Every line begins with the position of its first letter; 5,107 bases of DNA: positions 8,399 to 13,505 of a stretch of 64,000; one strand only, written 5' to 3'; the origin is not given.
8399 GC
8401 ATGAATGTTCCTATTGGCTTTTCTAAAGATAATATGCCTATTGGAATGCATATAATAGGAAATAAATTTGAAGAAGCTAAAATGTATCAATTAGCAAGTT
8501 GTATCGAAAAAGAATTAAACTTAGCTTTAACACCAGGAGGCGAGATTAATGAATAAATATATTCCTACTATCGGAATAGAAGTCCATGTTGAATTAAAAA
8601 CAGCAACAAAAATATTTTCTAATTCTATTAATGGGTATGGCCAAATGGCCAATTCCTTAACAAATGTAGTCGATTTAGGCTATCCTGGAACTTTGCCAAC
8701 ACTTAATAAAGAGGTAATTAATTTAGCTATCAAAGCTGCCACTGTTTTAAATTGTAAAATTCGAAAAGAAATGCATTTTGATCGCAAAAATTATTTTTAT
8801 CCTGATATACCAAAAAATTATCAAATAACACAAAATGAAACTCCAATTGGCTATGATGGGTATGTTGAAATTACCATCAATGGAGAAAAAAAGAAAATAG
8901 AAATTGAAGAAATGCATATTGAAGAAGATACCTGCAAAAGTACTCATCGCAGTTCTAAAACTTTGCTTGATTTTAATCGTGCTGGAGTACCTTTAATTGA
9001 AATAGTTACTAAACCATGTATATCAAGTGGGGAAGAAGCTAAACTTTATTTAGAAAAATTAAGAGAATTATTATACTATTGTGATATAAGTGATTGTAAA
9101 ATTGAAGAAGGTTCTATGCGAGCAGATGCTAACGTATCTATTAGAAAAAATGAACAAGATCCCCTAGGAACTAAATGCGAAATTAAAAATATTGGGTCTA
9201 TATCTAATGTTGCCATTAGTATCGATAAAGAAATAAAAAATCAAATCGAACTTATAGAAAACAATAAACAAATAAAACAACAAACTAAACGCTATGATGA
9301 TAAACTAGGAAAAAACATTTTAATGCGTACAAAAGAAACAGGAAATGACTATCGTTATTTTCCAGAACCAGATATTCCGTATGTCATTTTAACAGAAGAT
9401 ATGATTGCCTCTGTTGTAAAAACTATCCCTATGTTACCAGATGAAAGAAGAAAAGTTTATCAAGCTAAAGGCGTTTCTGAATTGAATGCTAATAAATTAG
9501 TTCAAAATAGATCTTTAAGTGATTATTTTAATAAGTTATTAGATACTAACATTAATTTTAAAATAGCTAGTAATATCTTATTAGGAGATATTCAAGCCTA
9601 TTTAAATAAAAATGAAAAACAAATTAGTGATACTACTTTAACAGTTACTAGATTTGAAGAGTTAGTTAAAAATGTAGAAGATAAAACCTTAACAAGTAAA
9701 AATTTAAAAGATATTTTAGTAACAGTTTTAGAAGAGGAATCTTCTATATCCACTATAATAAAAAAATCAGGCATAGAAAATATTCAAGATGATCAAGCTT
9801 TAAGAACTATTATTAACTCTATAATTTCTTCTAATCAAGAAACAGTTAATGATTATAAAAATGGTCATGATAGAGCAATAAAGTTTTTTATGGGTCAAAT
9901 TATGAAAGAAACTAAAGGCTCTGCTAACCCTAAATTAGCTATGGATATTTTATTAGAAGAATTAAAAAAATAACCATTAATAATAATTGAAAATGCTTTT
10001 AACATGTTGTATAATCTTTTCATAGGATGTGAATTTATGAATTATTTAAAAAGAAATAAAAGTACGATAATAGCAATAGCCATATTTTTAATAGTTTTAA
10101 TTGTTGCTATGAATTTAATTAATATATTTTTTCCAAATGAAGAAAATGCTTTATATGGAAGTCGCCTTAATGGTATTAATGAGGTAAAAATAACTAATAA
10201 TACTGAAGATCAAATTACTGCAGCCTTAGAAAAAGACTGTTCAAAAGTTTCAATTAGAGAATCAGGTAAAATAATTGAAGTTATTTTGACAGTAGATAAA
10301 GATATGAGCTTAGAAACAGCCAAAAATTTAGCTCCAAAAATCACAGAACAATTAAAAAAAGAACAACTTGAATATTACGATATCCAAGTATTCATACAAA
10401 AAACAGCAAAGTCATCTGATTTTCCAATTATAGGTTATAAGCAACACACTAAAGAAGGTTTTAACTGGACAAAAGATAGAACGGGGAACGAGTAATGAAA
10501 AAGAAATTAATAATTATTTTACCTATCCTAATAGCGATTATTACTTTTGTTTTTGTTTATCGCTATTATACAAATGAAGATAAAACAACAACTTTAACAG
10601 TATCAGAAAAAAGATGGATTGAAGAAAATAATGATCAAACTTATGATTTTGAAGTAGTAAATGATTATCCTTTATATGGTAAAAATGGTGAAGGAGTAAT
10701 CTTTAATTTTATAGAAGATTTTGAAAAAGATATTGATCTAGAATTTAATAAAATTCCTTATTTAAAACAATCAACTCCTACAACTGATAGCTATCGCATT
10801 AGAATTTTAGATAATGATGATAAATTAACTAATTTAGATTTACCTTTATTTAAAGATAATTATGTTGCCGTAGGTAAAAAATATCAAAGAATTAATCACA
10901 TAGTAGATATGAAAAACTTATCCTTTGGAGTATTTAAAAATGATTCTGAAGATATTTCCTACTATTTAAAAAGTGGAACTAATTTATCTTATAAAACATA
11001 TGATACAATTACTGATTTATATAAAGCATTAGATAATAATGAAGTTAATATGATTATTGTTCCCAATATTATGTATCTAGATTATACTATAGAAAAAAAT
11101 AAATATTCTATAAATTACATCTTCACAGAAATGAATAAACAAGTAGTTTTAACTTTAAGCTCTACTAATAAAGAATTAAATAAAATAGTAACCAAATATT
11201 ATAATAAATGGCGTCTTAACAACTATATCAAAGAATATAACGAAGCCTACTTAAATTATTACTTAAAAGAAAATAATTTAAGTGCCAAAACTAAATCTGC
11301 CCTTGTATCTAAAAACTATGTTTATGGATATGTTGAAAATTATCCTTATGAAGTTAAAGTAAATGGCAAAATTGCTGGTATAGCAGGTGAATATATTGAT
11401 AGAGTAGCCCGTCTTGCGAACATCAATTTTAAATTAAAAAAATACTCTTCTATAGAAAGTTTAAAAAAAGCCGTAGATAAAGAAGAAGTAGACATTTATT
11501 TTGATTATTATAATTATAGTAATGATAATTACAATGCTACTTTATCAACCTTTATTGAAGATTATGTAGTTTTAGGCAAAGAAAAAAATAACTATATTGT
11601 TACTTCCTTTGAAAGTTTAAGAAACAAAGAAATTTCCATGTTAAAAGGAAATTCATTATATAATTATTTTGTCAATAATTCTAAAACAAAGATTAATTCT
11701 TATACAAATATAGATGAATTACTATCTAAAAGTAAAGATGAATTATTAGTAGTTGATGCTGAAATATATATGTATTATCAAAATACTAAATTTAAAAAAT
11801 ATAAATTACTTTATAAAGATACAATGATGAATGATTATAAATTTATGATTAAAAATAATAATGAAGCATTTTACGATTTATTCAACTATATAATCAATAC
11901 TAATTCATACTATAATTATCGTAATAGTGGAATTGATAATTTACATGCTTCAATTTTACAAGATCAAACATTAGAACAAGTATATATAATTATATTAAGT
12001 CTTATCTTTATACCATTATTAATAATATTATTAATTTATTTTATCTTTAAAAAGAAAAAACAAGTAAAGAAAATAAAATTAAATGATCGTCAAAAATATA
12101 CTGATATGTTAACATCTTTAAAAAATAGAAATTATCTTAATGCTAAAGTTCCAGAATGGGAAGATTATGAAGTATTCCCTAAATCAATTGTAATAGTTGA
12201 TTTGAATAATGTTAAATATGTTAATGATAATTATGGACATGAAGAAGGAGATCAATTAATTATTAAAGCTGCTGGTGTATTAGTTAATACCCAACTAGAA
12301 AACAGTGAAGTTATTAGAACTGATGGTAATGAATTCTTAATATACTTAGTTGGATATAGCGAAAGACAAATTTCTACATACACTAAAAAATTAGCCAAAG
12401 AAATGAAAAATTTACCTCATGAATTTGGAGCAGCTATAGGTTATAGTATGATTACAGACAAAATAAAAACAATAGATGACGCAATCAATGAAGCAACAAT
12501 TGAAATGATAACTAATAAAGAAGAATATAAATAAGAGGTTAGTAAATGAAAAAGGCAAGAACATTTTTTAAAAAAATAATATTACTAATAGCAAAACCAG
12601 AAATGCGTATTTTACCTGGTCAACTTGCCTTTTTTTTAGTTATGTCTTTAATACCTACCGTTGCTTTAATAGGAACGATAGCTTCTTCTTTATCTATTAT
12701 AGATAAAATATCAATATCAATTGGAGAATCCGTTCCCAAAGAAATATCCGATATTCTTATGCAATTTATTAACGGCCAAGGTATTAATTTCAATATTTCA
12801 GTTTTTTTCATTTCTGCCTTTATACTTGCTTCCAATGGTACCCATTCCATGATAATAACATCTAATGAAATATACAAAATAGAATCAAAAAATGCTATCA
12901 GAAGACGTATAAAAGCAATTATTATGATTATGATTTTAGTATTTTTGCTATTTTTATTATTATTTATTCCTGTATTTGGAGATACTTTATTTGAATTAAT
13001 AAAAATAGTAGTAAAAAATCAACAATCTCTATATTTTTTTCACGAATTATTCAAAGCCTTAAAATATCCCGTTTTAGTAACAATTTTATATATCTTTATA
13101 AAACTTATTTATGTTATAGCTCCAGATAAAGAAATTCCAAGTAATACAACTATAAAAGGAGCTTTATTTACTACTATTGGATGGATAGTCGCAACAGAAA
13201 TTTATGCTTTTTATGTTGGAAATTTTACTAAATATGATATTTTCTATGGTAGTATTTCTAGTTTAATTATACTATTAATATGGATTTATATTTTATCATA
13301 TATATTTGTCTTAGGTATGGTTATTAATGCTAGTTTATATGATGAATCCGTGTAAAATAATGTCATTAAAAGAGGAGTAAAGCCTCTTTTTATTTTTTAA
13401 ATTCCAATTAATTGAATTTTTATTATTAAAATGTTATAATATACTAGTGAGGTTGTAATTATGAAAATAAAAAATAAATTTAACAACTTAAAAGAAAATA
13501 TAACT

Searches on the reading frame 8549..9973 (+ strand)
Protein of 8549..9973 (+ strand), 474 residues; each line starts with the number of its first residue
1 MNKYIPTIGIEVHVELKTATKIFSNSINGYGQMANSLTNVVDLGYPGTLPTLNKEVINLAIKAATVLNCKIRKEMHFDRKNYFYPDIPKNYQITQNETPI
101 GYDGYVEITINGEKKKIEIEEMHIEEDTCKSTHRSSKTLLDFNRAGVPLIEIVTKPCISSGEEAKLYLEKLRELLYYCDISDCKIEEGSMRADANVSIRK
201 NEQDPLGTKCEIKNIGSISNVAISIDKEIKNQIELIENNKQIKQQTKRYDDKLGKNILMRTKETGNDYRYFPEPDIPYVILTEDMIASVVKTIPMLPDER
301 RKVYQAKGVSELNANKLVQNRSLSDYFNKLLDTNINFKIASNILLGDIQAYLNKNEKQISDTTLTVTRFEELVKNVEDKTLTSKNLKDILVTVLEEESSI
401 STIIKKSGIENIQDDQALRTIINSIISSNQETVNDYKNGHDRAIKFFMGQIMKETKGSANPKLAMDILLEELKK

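Call 31: search_protein_families(library=pfam, proteins=[window:8549-9973:+], max_evalue=0.00001)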
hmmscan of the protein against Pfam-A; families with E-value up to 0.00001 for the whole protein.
window:8549-9973:+ (474 aa): 2 families
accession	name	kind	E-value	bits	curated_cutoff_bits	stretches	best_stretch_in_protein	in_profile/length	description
PF02934.20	GatB_N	-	4.5e-109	364.3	23.4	1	7-286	2-276/277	GatB/GatE catalytic domain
PF02637.23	GatB_Yqey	-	7.3e-41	139.9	27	1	325-472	1-148/148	GatB domain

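Call 33: find_related_loci(query=window:8549-9973:+, collection=genome_contigs, flank=2000)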
Query window:8549-9973:+ (474 aa) in genome_contigs; peptide patterns used: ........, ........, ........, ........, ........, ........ (x = any residue, [..] = any of these).
344 stretches matched a pattern; 242 encode a relative of the query (tblastn E <= 1e-3); the best 80 are kept; 80 distinct loci.
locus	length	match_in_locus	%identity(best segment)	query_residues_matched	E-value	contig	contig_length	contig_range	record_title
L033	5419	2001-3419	79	1-473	0e+0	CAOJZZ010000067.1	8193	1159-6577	MAG TPA_asm: uncultured Tenericutes bacterium isolate SRR17684619_bin.35_metawrap_v1.3_MAG genome assembly, contig: NODE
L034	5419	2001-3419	78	1-473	0e+0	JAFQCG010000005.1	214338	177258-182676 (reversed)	MAG: Bacilli bacterium isolate RGIG1688 Goat_Cecum-2__c280, whole genome shotgun sequence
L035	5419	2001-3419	79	1-473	0e+0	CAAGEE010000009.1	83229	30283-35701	MAG TPA_asm: Bacilli bacterium, isolate HGM10852, WGS project CAAGEE010000000 data, contig: SRS476155_44_k119_48547, who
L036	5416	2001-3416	76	1-472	0e+0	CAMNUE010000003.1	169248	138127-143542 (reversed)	MAG: uncultured bacterium isolate SRR19792995_bin.67_metawrap_v1.3_MAG genome assembly, contig: ERZ12290371_74, whole ge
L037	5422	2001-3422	76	1-473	0e+0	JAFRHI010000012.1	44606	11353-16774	MAG: Bacilli bacterium isolate RGIG2470 Goat_Jejunum-2__c164763, whole genome shotgun sequence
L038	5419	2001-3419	74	1-473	0e+0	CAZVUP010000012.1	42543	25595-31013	MAG TPA_asm: uncultured Muribaculaceae bacterium isolate SRP278969_co2_176 genome assembly, contig: NODE_569_length_4254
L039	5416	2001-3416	75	1-472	0e+0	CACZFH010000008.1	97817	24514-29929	MAG: uncultured Erysipelotrichaceae bacterium isolate RUG12568 genome assembly, contig: RUG12568_asm_8, whole genome sho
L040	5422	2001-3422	77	1-474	0e+0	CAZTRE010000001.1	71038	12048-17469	MAG TPA_asm: uncultured Mycoplasma sp. isolate SRP287540_co1_217 genome assembly, contig: NODE_290_length_71038_cov_26.1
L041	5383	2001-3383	76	4-464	0e+0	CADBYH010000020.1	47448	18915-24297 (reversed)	MAG: uncultured Erysipelotrichaceae bacterium isolate RUG14412 genome assembly, contig: RUG14412_asm_20, whole genome sh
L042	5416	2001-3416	74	1-472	0e+0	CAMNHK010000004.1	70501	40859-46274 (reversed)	MAG: uncultured Bacillales bacterium isolate SRR873596_bin.89_metaWRAP_v1.3_MAG genome assembly, contig: NODE.702_length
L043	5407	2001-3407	75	4-472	0e+0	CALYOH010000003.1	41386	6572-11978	MAG: uncultured Bacillales bacterium isolate SRR13040389_bin.19_metaWRAP_v1.3_MAG genome assembly, contig: ERZ8969618.36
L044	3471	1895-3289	76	1-465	0e+0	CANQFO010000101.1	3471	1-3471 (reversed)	MAG: uncultured Bacilli bacterium isolate Lapin-007__bin24 genome assembly, contig: Lapin-007__NODE_13815_length_3471_co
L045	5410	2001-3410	74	4-473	0e+0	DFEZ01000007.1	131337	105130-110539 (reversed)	MAG TPA_asm: Bacillales bacterium UBA3789 UBA3789_contig_953, whole genome shotgun sequence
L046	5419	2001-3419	75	1-472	0e+0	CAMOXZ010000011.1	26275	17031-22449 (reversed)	MAG: uncultured Bacillales bacterium isolate SRR873606_bin.113_metaWRAP_v1.3_MAG genome assembly, contig: NODE_2989_leng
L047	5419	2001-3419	75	1-473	0e+0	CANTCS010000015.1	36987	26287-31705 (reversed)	MAG TPA_asm: uncultured Mollicutes bacterium isolate SRR15510240_bin.35_metawrap_v1.3_MAG genome assembly, contig: NODE.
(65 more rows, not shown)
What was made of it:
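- Closest known: Mycoplasma hyorhinis Vlp system. Same: Phylogenetically this is the nearest case, since the window's closest relatives are MAGs labelled Tenericutes, Mycoplasma or Bacilli (call 33).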

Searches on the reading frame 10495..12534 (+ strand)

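Call 31: search_protein_families(library=pfam, proteins=[window:10495-12534:+], max_evalue=0.00001)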
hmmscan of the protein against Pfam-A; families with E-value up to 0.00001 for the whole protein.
window:10495-12534:+ (679 aa): 1 family
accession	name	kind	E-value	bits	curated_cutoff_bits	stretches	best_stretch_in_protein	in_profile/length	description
PF00990.26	GGDEF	-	7.3e-19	68.5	23.8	1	535-677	2-157/161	Diguanylate cyclase, GGDEF domain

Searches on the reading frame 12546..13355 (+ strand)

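Call 31: search_protein_families(library=pfam, proteins=[window:12546-13355:+], max_evalue=0.00001)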
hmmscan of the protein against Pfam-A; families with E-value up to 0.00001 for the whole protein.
window:12546-13355:+ (269 aa): 1 family
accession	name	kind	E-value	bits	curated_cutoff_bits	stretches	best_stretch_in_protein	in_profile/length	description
PF03631.20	Virul_fac_BrkB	-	1.5e-44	153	33.7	1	25-265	10-256/259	Virulence factor BrkB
